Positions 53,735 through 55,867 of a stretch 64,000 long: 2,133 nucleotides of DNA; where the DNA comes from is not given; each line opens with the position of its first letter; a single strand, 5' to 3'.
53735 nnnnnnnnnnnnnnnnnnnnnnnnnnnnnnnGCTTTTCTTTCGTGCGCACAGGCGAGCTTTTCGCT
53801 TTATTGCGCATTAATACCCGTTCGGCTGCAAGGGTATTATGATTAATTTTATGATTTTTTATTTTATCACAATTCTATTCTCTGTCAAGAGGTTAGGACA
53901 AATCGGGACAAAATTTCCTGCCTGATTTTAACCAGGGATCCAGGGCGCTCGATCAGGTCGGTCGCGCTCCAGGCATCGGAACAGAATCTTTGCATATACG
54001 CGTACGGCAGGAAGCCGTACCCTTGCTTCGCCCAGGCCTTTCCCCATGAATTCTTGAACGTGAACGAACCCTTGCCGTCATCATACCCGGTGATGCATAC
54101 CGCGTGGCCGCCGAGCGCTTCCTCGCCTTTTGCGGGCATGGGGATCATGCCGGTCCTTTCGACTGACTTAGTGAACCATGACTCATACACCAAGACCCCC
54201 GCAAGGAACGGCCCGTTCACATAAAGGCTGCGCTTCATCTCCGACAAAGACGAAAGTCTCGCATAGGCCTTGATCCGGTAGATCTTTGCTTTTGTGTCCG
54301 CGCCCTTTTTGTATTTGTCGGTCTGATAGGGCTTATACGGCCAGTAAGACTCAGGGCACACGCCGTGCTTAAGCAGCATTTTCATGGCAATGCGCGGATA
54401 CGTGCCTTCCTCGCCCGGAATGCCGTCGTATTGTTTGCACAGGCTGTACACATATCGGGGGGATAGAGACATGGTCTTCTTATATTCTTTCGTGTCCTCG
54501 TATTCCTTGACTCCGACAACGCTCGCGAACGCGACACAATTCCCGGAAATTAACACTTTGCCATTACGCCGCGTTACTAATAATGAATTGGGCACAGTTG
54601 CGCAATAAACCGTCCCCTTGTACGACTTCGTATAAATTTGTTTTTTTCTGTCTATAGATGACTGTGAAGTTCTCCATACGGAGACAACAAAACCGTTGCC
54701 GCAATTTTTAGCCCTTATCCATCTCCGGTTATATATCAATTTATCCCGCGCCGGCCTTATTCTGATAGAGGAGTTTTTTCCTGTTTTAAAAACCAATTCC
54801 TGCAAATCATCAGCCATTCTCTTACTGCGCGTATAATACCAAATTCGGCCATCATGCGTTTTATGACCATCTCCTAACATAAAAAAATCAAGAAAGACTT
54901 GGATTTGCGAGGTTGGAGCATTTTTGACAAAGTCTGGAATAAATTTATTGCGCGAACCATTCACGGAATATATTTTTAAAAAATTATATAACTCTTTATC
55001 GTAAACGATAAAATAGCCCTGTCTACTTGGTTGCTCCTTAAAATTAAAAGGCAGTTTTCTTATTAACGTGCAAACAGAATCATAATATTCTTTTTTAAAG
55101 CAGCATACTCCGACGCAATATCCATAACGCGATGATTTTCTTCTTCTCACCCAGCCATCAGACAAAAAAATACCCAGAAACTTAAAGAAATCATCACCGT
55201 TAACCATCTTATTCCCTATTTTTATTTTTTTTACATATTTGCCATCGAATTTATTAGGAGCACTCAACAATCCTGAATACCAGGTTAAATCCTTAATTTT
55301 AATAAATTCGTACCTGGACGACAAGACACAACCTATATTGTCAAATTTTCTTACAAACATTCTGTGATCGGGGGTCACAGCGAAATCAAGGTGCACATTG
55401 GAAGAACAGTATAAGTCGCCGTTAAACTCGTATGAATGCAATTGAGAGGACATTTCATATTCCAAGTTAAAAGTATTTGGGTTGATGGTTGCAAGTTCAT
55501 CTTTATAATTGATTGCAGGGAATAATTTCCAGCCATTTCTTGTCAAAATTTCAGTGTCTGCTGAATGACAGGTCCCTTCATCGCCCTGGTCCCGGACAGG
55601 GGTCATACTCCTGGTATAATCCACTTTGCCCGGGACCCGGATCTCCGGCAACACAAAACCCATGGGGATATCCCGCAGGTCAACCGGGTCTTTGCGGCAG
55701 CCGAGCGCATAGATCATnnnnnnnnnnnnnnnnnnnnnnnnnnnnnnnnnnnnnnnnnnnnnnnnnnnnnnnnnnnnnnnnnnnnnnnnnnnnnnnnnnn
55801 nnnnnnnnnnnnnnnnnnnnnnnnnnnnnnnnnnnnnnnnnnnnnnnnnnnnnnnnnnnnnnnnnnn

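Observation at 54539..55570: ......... intein inserted exactly at the catalytic cysteine of a papain-family (C1) peptidase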

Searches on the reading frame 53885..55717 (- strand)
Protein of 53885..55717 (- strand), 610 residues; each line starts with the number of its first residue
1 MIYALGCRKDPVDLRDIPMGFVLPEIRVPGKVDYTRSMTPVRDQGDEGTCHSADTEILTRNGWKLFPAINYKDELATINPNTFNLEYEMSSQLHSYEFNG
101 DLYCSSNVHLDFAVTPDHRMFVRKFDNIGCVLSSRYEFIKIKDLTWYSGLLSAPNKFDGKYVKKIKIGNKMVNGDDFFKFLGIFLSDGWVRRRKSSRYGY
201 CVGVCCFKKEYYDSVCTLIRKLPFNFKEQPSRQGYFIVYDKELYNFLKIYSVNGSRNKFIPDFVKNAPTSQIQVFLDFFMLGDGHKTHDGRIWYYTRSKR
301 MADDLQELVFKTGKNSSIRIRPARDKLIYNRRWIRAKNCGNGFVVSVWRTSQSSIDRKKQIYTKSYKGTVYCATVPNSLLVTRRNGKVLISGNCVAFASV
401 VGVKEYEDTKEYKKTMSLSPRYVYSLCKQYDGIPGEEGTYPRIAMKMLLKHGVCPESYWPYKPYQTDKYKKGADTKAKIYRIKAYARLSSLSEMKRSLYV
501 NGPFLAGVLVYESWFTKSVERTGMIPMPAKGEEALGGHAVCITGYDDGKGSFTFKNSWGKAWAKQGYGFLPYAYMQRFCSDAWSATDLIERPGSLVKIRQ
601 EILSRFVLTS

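Call 4: search_protein_families(library=pfam, proteins=[window:53885-55717:-], max_evalue=1)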
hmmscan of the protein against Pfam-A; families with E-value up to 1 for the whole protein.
window:53885-55717:- (610 aa): 5 families
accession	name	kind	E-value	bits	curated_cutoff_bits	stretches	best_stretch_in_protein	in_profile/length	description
PF00112.29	Peptidase_C1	-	1.1e-17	65.3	20.7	1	392-567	24-199/220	Papain family cysteine protease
PF14528.11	LAGLIDADG_3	-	4e-06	27.4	22.5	1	275-337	6-72/82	LAGLIDADG-like domain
PF14527.11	LAGLIDADG_WhiA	-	0.0022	18.5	23.2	1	181-242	6-63/93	WhiA LAGLIDADG-like domain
PF13529.12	Peptidase_C39_2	-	0.08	13.9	24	1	478-557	75-142/143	Peptidase_C39 like family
PF03051.21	Peptidase_C1_2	-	0.14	11.4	22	0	533-579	356-406/438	Peptidase C1-like family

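Call 5: search_protein_families(library=ncbifam, proteins=[window:53885-55717:-], max_evalue=1)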
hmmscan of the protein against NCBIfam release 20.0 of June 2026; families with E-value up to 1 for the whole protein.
window:53885-55717:- (610 aa): 3 families
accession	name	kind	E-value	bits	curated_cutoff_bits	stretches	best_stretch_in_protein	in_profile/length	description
NF005852.0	PRK07773.1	equivalog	1.5e-05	23.5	780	1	254-326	594-672/886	replicative DNA helicase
NF006207.0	PRK08332.1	equivalog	0.00021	18.6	2400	1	174-330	1002-1155/1684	vitamin B12-dependent ribonucleotide reductase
NF038098.1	GyrA_w_intein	exception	0.0017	16.3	1850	1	253-319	317-387/1232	intein-containing DNA gyrase subunit A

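Call 7: find_homologous_proteins(query=window:53885-55717:-, max_evalue=0.001)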
Query window:53885-55717:- (610 aa): 203 proteins with E <= 0.001 among 5136 candidates; the best 120 are listed.
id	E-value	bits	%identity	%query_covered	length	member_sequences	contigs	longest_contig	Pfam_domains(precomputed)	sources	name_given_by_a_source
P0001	0.0e+0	1023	69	100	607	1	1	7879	PF00112.30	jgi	jgi:hypothetical protein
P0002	3.2e-289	979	67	98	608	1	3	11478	PF00112.30,PF14528.12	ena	-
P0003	1.2e-287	974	67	99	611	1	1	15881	PF00112.30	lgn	-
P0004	1.0e-281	954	66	99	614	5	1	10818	PF00112.30,PF14528.12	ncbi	-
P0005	9.2e-242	822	63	91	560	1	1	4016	PF00112.30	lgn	-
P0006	3.4e-218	744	59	87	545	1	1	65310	PF00112.30,PF14528.12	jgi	jgi:hypothetical protein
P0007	5.7e-136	473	42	96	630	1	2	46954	PF00112.30,PF14528.12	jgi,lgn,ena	-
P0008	5.8e-123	430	35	88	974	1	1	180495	PF14528.12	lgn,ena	-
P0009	4.0e-115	404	38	94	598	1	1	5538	PF00112.30,PF14528.12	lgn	-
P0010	9.0e-115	403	39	95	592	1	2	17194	PF00112.30,PF14528.12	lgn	-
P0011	3.8e-108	381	35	95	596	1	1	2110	PF00112.30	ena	-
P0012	7.1e-100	353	37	91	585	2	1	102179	PF00112.30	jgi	jgi:hypothetical protein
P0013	1.1e-98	349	36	96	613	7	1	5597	PF00112.30,PF13529.14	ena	-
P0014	1.3e-98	349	36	92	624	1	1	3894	PF14528.12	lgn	-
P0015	3.0e-96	341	36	97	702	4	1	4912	PF00112.30,PF14528.12,PF14890.12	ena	-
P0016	5.9e-95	337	36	90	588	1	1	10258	PF00112.30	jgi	jgi:hypothetical protein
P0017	3.7e-94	335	37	89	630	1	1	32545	PF00112.30,PF14528.12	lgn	-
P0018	7.0e-94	334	36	89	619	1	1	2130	PF00112.30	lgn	-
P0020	4.0e-91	325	34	96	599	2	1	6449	PF00112.30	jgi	jgi:hypothetical protein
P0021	5.5e-91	324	35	92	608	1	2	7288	PF00112.30,PF13529.14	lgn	-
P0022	1.4e-90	323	36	91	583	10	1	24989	PF00112.30,PF14528.12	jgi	jgi:hypothetical protein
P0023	2.6e-90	322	34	89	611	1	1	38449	PF00112.30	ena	-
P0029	3.9e-86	308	35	84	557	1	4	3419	PF00112.30,PF14528.12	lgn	-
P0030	3.9e-86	308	34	91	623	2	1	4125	PF00112.30,PF13529.14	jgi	jgi:C1A family cysteine protease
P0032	9.4e-86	307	33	97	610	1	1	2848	PF00112.30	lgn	-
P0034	1.9e-84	302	34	91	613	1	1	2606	PF00112.30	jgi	jgi:hypothetical protein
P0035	6.3e-84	301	33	97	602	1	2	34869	PF00112.30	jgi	jgi:hypothetical protein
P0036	3.2e-83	298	33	95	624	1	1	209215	-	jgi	jgi:hypothetical protein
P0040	2.8e-81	292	33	89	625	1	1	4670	PF14528.12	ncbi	-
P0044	1.4e-79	286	32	94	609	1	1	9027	PF00112.30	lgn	-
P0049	1.6e-76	276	33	90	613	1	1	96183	PF14528.12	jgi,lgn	jgi:hypothetical protein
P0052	6.9e-75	271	32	91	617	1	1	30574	PF00112.30,PF13529.14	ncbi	-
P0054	1.3e-74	270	34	88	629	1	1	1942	PF00112.30,PF14528.12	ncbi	-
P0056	1.8e-74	269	33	93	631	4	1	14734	PF00112.30,PF14528.12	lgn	-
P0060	9.8e-74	267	34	87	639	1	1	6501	PF00112.30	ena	-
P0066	2.6e-73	266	34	88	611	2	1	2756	PF00112.30,PF14528.12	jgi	jgi:hypothetical protein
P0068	5.6e-73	265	34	87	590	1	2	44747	PF14528.12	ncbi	-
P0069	7.2e-73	264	32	91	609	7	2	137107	PF14528.12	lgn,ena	-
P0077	4.9e-72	261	38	69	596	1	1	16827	-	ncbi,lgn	-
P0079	7.4e-72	261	32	90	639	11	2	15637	PF00112.30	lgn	-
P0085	5.8e-71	258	33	90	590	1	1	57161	PF00112.30,PF14528.12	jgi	jgi:hypothetical protein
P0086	3.2e-70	255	32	90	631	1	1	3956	PF00112.30,PF13529.14,PF14528.12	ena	-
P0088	3.6e-70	255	32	85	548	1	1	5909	PF00112.30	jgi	jgi:hypothetical protein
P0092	2.4e-68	249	32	87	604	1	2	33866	PF00112.30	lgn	-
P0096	6.4e-68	248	36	69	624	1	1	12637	PF00112.30,PF14528.12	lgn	-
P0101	7.7e-67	244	33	82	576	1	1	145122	PF00112.30,PF14528.12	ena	-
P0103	2.4e-66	243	31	95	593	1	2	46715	PF00112.30,PF14528.12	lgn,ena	-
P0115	8.3e-63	231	33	85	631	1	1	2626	PF00112.30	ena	-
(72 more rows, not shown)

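Call 24: search_dna_similar(query=window:53888-55717:-, collection=phages, mode=protein, max_rows=30)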
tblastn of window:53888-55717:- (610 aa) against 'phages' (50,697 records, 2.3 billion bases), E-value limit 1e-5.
Records with a match: 144; places in all: 153; records where one place covers at least 80% of the query: 0.
Best place of each record, by identity: <60% 144.
By first word of the organism name: Mycobacterium 81; Prevotella 13; Escherichia 10; Staphylococcus 5; Campylobacter 4; uncultured 3; Tenacibaculum 3; Pectobacterium 2; Gordonia 2; Corynebacterium 2; and 15 more.
By host as written in the record: Mycobacterium smegmatis mc2 155 67; Prevotella sp. 13; Mycobacterium smegmatis mc#155 10; - 9; Escherichia coli K-12 MG1655 6; Campylobacter jejuni 4; Staphylococcus aureus 3; Tenacibaculum maritimum 3; and 23 more.
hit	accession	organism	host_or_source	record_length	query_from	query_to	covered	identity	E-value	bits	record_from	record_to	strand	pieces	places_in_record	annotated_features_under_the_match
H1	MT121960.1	Phage DP SC_2_H4_2017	bacteria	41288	50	403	58%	27.6%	6e-14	82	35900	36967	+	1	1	DNA polymerase 1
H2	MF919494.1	Mycobacterium phage BeanWater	Mycobacterium smegmatis mc2 155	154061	29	396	60%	25.8%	3e-22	108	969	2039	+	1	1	nucleotidyltransferase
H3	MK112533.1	Mycobacterium phage Bonray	Mycobacterium smegmatis mc2 155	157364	29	396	60%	25.8%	8e-22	106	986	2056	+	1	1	3: HNH endonuclease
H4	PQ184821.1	Mycobacterium phage Issimir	Mycobacterium smegmatis mc2 155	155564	29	396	60%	25.8%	9e-22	106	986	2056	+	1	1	3: nucleotidyl transferase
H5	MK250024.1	Prevotella phage Lak-B5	Prevotella sp.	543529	33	393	59%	26.3%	1e-14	84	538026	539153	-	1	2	record has no annotation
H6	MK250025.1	Prevotella phage Lak-B6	Prevotella sp.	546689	33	393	59%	26.3%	1e-14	84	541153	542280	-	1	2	record has no annotation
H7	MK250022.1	Prevotella phage Lak-B3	Prevotella sp.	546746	33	393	59%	26.3%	1e-14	84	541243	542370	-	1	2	record has no annotation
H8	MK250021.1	Prevotella phage Lak-B2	Prevotella sp.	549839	33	393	59%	26.3%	1e-14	84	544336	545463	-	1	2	record has no annotation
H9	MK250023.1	Prevotella phage Lak-B4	Prevotella sp.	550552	33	393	59%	26.3%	1e-14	84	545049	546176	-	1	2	record has no annotation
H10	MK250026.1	Prevotella phage Lak-B7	Prevotella sp.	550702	33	393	59%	26.3%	1e-14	84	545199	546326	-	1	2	record has no annotation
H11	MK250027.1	Prevotella phage Lak-B8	Prevotella sp.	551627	33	393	59%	26.3%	1e-14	84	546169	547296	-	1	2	record has no annotation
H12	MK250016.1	Prevotella phage Lak-A1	Prevotella sp.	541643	50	399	57%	27.0%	3e-25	117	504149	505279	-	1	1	record has no annotation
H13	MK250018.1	Prevotella phage Lak-A1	Prevotella sp.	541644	50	399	57%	27.0%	3e-25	117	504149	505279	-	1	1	record has no annotation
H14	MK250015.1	Prevotella phage Lak-A1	Prevotella sp.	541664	50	399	57%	27.0%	3e-25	117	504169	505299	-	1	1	record has no annotation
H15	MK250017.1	Prevotella phage Lak-A1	Prevotella sp.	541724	50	399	57%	27.0%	3e-25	117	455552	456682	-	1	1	record has no annotation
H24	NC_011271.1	Mycobacterium phage Cali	-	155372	29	394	60%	25.6%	2e-21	105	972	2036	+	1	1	3: nucleotidyltransferase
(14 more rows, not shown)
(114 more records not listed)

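Call 25: find_encoding_contigs(protein=window:53885-55717:-, flank=10000, max_places=4)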
Protein window:53885-55717:- (610 aa): 12 contigs read that carry it; 4 places shown.
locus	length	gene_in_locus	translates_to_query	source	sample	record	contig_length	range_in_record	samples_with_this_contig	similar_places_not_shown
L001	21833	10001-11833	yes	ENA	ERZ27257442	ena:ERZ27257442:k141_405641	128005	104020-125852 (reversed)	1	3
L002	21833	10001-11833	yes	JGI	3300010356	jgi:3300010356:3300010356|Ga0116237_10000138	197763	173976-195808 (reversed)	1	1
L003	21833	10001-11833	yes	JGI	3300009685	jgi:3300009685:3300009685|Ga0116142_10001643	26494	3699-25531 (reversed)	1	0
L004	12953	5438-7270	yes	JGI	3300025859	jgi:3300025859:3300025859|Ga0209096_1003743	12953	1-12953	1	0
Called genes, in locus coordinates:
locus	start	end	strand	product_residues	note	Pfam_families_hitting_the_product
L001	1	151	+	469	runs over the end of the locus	PF02878:PGM_PMM_I, PF02879:PGM_PMM_II, PF02880:PGM_PMM_III, PF00408:PGM_PMM_IV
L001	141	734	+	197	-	PF01553:Acyltransferase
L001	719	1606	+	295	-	PF02401:LYTB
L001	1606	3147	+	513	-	PF21710:Spt6_S1 (faint), PF23459:S1_RRP5 (faint), PF00575:S1 (weak), PF17092:PCB_OB (faint), PF00575:S1, PF18614:RNase_II_C_S1 (faint), PF00575:S1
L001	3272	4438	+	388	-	PF00579:tRNA-synt_1b, PF22421:SYY_C-terminal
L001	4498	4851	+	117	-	-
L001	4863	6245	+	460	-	PF00483:NTP_transferase, PF12804:NTP_transf_3 (weak), PF22640:ManC_GMP_beta-helix, PF01050:MannoseP_isomer, PF07883:Cupin_2 (weak)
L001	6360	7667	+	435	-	PF03446:NAD_binding_2 (faint), PF03721:UDPG_MGDP_dh_N, PF03807:F420_oxidored (faint), PF00984:UDPG_MGDP_dh, PF03720:UDPG_MGDP_dh_C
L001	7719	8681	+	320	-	PF01073:3Beta_HSD, PF01370:Epimerase, PF02719:Polysacc_synt_2 (weak), PF04321:RmlD_sub_bind (weak), PF07993:NAD_binding_4 (faint), PF16363:GDP_Man_Dehyd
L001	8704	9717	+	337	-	-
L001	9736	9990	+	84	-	PF03083:MtN3_slv, PF04193:PQ-loop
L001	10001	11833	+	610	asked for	PF14528:LAGLIDADG_3 (faint), PF00112:Peptidase_C1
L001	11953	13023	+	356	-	PF01370:Epimerase, PF04321:RmlD_sub_bind (weak), PF16363:GDP_Man_Dehyd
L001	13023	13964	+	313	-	PF01370:Epimerase, PF02719:Polysacc_synt_2 (faint), PF04321:RmlD_sub_bind, PF16363:GDP_Man_Dehyd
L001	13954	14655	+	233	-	PF02348:CTP_transf_3, PF12804:NTP_transf_3 (weak)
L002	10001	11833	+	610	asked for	PF14528:LAGLIDADG_3 (faint), PF00112:Peptidase_C1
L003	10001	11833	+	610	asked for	PF14528:LAGLIDADG_3 (faint), PF00112:Peptidase_C1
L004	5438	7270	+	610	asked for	PF14528:LAGLIDADG_3 (faint), PF00112:Peptidase_C1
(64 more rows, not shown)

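Call 26: predict_structure(alignment_id=A1)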
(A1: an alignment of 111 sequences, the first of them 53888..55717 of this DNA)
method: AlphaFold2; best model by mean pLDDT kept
length: 610 residues; sequences in the alignment: 111
mean_pLDDT: 90.7   pTM: 0.68
mean pLDDT of the five models: 90.7, 90.2, 90.1, 89.6, 89.4
residues with pLDDT >= 90: 426; 70-90: 156; 50-70: 16; < 50: 12
segments of 3 or more residues with pLDDT < 50: 392-395, 434-436
pLDDT, mean of each block of 10 residues (from residue 1): 68 92 95 94 69 97 97 94 93 85 94 90 90 87 88 96 98 98 97 84 95 97 98 97 97 92 98 98 94 97 98 96 84 87 95 90 95 84 94 59 81 87 86 58 94 94 77 95 95 97 96 93 97 89 98 94 94 97 93 88 81
secondary structure, 60 per line:
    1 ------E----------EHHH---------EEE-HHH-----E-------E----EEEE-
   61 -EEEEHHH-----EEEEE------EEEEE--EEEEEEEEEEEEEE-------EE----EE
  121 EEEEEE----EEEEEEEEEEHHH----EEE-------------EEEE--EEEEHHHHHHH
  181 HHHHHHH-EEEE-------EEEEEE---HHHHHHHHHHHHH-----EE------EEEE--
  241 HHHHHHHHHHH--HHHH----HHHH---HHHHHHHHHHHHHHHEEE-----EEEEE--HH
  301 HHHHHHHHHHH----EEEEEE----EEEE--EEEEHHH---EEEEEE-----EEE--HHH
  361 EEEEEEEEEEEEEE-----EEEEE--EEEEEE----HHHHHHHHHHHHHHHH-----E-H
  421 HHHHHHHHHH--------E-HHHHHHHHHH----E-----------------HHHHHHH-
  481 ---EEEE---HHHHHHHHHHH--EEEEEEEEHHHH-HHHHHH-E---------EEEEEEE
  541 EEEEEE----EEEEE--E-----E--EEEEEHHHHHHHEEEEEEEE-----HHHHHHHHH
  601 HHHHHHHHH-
elements in order: E31-33 E56-59 E62-65 E74-78 E85-89 E92-105 E119-126 E131-140 E148-150 E164-167 E170-173 H174-187 E189-192 E200-205 H209-221 E235-238 H241-251 H254-257 H262-265 H269-283 E284-286 E292-296 H299-311 E316-321 E326-329 E332-335 E342-347 E353-355 E361-374 E380-384 E387-392 H397-412 H420-430 H441-450 H473-479 E484-487 H491-501 E504-511 H512-515 H517-522 E534-546 E551-555 E567-571 H572-578 E579-586 H592-609

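Call 27: find_encoding_contigs(protein=P0049, flank=10000, max_places=2)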
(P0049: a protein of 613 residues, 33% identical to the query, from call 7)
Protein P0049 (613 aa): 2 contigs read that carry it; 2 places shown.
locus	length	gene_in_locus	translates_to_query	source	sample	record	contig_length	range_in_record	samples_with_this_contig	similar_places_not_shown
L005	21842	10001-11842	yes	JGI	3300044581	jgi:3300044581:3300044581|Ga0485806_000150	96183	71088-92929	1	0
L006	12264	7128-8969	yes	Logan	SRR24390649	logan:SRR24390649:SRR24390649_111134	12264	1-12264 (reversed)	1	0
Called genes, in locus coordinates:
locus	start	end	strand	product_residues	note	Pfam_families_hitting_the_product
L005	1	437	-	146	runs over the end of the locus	-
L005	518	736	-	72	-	-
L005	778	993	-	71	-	-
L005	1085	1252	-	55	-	-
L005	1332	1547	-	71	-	-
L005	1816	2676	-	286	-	-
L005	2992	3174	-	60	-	-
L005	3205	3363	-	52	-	-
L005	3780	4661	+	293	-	-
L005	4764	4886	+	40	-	-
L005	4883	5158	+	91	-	-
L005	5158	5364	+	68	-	-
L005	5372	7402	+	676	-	-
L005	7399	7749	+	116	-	-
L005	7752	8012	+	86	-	-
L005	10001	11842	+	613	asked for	PF14528:LAGLIDADG_3 (faint)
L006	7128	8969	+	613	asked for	PF14528:LAGLIDADG_3 (faint)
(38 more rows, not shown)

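Call 29: fold_search(model_id=the predicted structure, library=pdb)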
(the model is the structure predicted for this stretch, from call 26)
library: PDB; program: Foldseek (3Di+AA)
matches with E <= 10: 587; with E <= 0.001: 289
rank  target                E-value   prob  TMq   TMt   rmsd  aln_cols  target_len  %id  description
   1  7qsu                  1.3e-17  1.00  0.40  0.63   7.9       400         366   16  Crystal structure of homing endonuclease-associated TliVMA intein (C1A, d333-339) (released 2022-03-30)
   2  7qss                  1.6e-14  1.00  0.41  0.55   7.1       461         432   13  Crystal structure of homing endonuclease-associated TliVMA intein (C1A) (released 2022-03-30)
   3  3ois_B                3.0e-14  1.00  0.28  0.62   2.8       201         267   29  Crystal Structure Xylellain, a cysteine protease from Xylella fastidiosa (released 2011-08-03)
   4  3ois_A                3.0e-13  1.00  0.28  0.61   3.0       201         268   29  Crystal Structure Xylellain, a cysteine protease from Xylella fastidiosa (released 2011-08-03)
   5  7qst                  6.1e-13  1.00  0.36  0.57  12.9       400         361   15  Crystal structure of homing endonuclease-associated PhoVMA intein (C1A) (released 2022-03-30)
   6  1dq3                  2.0e-12  1.00  0.40  0.52   6.6       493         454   10  CRYSTAL STRUCTURE OF AN ARCHAEAL INTEIN-ENCODED HOMING ENDONUCLEASE PI-PFUI (released 2000-07-05)
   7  1ef0_A                3.8e-12  1.00  0.39  0.52   6.8       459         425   11  CRYSTAL STRUCTURE OF PI-SCEI MINIPRECURSOR (released 2000-06-07)
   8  2cw7                  1.8e-11  1.00  0.38  0.43  11.1       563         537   11  Crystal structure of intein homing endonuclease II (released 2006-04-18)
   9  1vde_A                3.0e-11  1.00  0.36  0.49   8.6       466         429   11  PI-SCEI, A HOMING ENDONUCLEASE WITH PROTEIN SPLICING ACTIVITY (released 1998-04-08)
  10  1vde_B                5.5e-11  1.00  0.36  0.48   8.1       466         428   12  PI-SCEI, A HOMING ENDONUCLEASE WITH PROTEIN SPLICING ACTIVITY (released 1998-04-08)
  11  1jva_B                2.2e-10  1.00  0.34  0.45  15.0       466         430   12  CRYSTAL STRUCTURE OF THE VMA1-DERIVED ENDONUCLEASE BEARING THE N AND C EXTEIN PROPEPTIDES (released 2002-08-29)
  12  1jva_A                1.0e-09  1.00  0.33  0.45  13.8       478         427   10  CRYSTAL STRUCTURE OF THE VMA1-DERIVED ENDONUCLEASE BEARING THE N AND C EXTEIN PROPEPTIDES (released 2002-08-29)
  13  1dfa                  1.4e-09  1.00  0.37  0.53   7.4       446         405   12  CRYSTAL STRUCTURE OF PI-SCEI IN C2 SPACE GROUP (released 1999-12-08)
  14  4i04_C                2.1e-09  1.00  0.26  0.50   4.4       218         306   22  Structure of zymogen of cathepsin B1 from Schistosoma mansoni (released 2014-02-05)
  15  3qt4                  4.2e-09  1.00  0.25  0.48   5.5       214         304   19  Structure of digestive procathepsin L 3 of Tenebrio molitor larval midgut (released 2012-02-22)
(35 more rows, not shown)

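Call 31: get_annotated_region(hit=H24, flank=1500)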
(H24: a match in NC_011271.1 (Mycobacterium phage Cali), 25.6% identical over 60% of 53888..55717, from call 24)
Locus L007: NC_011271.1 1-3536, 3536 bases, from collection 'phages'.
description: Mycobacterium phage Cali, complete genome.
organism: Mycobacterium phage Cali (NCBI taxid 546803)
taxonomy: Viruses; Duplodnaviria; Heunggongvirae; Uroviricota; Caudoviricetes; Ceeclamvirinae; Bixzunavirus; Bixzunavirus Bxz1
host: -; source: -; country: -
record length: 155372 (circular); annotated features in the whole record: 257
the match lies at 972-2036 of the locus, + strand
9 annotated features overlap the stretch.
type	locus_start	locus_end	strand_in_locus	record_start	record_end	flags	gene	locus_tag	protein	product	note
CDS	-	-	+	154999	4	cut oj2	257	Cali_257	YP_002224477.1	GP257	-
CDS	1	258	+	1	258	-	1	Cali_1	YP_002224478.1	GP1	-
CDS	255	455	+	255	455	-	2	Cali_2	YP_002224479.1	GP2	-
CDS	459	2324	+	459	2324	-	3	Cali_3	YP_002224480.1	nucleotidyltransferase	NrdC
CDS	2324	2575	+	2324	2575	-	4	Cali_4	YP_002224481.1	gp4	-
CDS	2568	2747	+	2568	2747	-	5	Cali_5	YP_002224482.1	gp5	-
CDS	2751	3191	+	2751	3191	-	6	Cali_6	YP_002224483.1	gp6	-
CDS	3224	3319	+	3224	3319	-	7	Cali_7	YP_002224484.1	gp7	-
CDS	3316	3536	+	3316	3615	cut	8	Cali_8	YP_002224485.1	gp8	-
